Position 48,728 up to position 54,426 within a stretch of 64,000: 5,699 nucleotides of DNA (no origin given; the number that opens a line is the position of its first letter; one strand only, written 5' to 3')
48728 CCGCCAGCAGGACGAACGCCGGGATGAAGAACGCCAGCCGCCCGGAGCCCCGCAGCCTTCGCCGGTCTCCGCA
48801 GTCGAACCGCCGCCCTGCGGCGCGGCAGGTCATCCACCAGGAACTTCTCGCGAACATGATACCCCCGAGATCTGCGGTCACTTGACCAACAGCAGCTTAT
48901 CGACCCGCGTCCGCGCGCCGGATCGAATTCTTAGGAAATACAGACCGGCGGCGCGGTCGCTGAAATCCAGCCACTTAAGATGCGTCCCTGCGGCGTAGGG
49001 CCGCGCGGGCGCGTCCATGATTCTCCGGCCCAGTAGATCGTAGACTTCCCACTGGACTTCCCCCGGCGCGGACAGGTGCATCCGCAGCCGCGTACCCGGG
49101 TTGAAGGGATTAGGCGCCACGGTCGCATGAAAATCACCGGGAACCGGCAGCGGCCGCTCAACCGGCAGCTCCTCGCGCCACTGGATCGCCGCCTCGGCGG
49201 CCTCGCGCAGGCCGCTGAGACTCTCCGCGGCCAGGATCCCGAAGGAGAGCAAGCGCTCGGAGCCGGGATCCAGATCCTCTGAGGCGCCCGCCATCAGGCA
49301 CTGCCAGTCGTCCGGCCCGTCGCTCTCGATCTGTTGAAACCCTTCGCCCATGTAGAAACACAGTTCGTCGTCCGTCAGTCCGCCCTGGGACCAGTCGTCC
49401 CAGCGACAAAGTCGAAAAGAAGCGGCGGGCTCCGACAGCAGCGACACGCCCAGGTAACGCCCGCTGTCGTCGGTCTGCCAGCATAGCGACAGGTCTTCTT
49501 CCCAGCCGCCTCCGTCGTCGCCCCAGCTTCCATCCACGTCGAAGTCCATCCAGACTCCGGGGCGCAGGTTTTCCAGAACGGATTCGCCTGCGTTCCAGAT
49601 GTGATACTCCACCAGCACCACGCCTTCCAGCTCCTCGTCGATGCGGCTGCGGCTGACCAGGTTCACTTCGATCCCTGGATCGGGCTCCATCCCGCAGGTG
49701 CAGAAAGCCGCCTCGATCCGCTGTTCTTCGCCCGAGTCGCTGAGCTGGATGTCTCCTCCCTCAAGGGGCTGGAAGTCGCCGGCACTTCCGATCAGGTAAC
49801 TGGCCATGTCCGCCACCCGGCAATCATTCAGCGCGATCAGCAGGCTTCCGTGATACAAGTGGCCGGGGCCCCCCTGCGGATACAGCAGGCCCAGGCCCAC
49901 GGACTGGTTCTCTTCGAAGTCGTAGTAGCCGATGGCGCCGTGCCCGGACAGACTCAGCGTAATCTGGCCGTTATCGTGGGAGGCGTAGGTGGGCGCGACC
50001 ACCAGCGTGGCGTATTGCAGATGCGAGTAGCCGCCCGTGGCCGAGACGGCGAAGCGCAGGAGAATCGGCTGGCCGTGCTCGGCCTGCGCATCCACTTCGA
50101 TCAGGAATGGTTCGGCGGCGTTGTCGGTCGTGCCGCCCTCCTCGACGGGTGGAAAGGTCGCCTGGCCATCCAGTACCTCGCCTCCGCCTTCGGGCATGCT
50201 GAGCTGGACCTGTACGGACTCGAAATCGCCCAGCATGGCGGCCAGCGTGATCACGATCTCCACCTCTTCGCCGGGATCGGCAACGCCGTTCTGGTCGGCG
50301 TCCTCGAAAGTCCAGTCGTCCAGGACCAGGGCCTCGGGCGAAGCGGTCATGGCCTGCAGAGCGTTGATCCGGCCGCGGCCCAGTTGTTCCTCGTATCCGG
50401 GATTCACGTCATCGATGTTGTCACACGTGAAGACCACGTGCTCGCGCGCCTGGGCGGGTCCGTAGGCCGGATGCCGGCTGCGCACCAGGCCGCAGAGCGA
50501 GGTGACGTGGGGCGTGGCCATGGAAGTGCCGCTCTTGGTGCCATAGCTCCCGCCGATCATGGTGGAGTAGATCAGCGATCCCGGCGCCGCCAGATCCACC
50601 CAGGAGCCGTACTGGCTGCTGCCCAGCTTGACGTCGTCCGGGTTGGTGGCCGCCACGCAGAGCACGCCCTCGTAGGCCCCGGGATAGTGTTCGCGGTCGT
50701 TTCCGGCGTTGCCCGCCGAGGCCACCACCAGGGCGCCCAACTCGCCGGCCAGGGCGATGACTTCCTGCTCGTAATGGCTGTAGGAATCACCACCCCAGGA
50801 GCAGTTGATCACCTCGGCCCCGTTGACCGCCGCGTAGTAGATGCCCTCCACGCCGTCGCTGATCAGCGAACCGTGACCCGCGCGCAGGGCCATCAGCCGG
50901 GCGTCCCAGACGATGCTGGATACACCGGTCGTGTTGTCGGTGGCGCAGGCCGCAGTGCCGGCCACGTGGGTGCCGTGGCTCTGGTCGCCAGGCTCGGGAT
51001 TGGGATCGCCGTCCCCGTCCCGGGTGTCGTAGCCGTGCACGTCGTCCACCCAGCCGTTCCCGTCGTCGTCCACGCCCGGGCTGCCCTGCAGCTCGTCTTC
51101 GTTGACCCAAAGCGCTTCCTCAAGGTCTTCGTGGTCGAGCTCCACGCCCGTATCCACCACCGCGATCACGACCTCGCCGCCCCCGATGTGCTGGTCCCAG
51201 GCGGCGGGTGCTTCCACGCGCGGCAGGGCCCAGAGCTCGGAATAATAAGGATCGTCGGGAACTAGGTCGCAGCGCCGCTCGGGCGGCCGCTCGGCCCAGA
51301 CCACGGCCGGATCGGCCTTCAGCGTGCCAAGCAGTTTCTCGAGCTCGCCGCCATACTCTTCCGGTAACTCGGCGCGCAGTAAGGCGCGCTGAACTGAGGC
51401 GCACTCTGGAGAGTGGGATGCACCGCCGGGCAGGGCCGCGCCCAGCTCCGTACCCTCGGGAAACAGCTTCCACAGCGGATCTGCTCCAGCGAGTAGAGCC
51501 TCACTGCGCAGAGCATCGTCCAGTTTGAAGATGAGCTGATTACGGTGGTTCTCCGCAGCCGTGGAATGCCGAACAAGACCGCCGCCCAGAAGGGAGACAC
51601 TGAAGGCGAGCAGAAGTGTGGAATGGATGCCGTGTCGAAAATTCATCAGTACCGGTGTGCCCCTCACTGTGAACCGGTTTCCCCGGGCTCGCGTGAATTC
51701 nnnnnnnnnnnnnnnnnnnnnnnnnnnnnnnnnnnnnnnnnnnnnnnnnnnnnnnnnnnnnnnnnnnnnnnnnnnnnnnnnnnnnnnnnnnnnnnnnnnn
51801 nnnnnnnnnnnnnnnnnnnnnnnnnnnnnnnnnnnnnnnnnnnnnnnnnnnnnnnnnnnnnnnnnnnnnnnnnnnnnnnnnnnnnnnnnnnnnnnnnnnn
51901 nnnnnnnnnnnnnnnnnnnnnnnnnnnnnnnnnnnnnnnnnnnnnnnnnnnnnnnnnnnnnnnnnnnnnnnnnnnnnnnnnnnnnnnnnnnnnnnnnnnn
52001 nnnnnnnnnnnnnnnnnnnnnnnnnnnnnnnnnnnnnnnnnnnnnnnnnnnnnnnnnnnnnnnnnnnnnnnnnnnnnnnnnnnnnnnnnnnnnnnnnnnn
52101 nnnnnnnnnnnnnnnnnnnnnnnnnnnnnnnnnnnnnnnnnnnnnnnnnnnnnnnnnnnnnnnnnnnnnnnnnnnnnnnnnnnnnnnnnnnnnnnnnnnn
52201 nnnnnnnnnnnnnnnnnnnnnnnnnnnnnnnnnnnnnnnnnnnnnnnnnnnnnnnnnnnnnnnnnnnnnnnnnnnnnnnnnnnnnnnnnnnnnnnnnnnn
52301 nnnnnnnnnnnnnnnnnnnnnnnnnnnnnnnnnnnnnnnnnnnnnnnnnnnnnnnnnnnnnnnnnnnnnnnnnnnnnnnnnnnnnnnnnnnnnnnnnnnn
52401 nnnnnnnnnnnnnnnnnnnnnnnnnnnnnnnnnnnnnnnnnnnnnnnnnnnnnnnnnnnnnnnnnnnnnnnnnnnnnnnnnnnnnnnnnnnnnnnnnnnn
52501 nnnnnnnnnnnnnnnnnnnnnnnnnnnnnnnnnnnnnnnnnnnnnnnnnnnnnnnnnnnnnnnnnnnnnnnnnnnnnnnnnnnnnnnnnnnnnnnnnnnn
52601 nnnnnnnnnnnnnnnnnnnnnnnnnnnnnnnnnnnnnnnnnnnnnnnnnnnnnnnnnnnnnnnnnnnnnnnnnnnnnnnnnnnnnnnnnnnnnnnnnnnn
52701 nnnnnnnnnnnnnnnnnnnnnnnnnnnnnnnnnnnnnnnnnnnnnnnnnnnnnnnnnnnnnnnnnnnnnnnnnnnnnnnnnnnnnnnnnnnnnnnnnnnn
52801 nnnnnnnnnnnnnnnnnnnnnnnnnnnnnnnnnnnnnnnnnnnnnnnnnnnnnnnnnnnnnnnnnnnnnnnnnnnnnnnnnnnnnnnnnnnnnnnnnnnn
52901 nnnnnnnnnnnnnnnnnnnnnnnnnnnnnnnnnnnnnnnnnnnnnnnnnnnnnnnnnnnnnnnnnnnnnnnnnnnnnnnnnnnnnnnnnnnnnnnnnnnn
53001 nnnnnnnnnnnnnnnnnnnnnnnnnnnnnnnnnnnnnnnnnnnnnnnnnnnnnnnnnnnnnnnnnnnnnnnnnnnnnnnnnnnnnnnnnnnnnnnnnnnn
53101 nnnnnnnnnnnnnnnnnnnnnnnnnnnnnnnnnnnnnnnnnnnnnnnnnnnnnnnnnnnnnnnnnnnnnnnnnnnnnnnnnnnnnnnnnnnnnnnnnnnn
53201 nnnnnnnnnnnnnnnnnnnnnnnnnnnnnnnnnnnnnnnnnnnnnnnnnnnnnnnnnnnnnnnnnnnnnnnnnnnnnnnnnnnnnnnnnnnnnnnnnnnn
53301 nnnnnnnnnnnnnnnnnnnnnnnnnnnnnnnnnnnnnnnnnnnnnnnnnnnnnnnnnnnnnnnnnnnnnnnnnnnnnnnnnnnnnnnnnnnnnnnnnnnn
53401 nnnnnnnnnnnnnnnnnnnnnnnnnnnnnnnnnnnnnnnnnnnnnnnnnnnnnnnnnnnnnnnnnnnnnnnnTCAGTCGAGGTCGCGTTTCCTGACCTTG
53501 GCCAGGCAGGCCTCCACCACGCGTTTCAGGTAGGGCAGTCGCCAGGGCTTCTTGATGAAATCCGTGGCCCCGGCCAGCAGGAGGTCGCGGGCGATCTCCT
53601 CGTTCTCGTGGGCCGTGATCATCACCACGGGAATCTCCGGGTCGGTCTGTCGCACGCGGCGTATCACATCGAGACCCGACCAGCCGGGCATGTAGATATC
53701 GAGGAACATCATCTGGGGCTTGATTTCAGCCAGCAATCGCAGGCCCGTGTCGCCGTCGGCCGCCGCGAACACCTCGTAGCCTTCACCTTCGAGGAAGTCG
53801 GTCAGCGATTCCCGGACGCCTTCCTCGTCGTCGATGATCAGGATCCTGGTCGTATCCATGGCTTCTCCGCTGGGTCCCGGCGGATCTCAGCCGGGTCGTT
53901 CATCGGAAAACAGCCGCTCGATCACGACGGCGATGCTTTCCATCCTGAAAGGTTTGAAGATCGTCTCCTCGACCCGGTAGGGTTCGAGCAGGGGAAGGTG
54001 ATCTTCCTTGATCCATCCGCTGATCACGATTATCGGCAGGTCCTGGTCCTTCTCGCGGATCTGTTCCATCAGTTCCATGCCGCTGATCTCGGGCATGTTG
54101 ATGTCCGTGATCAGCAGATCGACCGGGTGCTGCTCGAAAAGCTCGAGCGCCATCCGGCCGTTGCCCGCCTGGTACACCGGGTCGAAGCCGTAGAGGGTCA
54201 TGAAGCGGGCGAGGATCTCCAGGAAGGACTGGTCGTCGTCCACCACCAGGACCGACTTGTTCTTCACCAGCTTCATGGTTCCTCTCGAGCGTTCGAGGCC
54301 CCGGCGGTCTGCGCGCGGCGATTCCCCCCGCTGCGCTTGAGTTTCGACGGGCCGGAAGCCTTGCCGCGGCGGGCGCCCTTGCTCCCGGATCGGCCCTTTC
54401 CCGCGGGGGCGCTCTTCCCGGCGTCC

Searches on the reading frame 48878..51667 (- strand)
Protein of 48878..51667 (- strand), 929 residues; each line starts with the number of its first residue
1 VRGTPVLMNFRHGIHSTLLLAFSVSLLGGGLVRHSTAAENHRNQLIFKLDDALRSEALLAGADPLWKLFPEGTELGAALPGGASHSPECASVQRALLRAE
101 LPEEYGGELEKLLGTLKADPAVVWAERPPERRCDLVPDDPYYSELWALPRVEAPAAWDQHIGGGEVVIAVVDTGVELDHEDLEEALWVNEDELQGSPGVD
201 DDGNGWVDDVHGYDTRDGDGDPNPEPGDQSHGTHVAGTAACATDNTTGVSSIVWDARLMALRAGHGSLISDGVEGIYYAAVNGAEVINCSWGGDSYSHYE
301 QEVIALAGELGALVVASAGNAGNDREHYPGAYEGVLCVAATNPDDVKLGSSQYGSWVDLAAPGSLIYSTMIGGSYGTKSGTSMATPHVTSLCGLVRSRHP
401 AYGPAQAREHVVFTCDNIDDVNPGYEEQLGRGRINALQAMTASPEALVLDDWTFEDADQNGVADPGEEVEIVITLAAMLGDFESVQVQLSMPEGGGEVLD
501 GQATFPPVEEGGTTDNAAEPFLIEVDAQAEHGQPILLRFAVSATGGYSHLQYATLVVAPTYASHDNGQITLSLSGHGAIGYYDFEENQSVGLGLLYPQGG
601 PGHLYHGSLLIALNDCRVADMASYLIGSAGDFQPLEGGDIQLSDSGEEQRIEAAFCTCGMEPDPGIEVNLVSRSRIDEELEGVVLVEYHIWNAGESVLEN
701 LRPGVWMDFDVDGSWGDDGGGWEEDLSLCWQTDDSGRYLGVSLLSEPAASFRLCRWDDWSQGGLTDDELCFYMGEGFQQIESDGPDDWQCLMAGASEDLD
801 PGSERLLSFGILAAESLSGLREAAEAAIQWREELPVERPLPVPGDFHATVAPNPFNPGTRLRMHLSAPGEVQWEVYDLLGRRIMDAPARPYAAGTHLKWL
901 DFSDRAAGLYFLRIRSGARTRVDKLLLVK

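Call 94: search_protein_families(library=pfam, proteins=[window:48878-51667:-], max_evalue=0.00001)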
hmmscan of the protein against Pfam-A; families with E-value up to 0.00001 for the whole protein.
window:48878-51667:- (929 aa): 1 family
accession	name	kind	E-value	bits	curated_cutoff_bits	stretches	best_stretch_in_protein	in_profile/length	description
PF00082.27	Peptidase_S8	-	3.2e-47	161.7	21.8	1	164-418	2-276/288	Subtilase family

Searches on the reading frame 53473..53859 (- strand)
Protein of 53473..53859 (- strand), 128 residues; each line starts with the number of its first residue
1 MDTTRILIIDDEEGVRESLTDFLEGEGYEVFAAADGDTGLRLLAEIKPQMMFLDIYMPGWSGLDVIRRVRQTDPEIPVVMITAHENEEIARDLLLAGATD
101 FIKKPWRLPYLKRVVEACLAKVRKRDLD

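Call 95: search_protein_families(library=pfam, proteins=[window:53473-53859:-], max_evalue=0.00001)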
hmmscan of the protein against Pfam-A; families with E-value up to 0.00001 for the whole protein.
window:53473-53859:- (128 aa): 1 family
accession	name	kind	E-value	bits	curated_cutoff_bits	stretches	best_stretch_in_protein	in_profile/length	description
PF00072.30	Response_reg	-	4e-30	104.7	30.2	1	6-115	1-110/111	Response regulator receiver domain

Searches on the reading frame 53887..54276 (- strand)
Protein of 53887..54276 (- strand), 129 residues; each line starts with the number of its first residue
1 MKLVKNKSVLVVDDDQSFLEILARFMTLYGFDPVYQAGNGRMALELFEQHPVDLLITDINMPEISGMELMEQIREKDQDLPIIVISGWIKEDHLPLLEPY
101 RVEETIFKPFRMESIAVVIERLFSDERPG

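Call 95: search_protein_families(library=pfam, proteins=[window:53887-54276:-], max_evalue=0.00001)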
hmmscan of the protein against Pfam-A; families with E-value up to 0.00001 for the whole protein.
window:53887-54276:- (129 aa): 1 family
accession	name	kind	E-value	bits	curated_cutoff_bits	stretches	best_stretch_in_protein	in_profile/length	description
PF00072.30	Response_reg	-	5.1e-25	88.2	30.2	1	9-118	1-109/111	Response regulator receiver domain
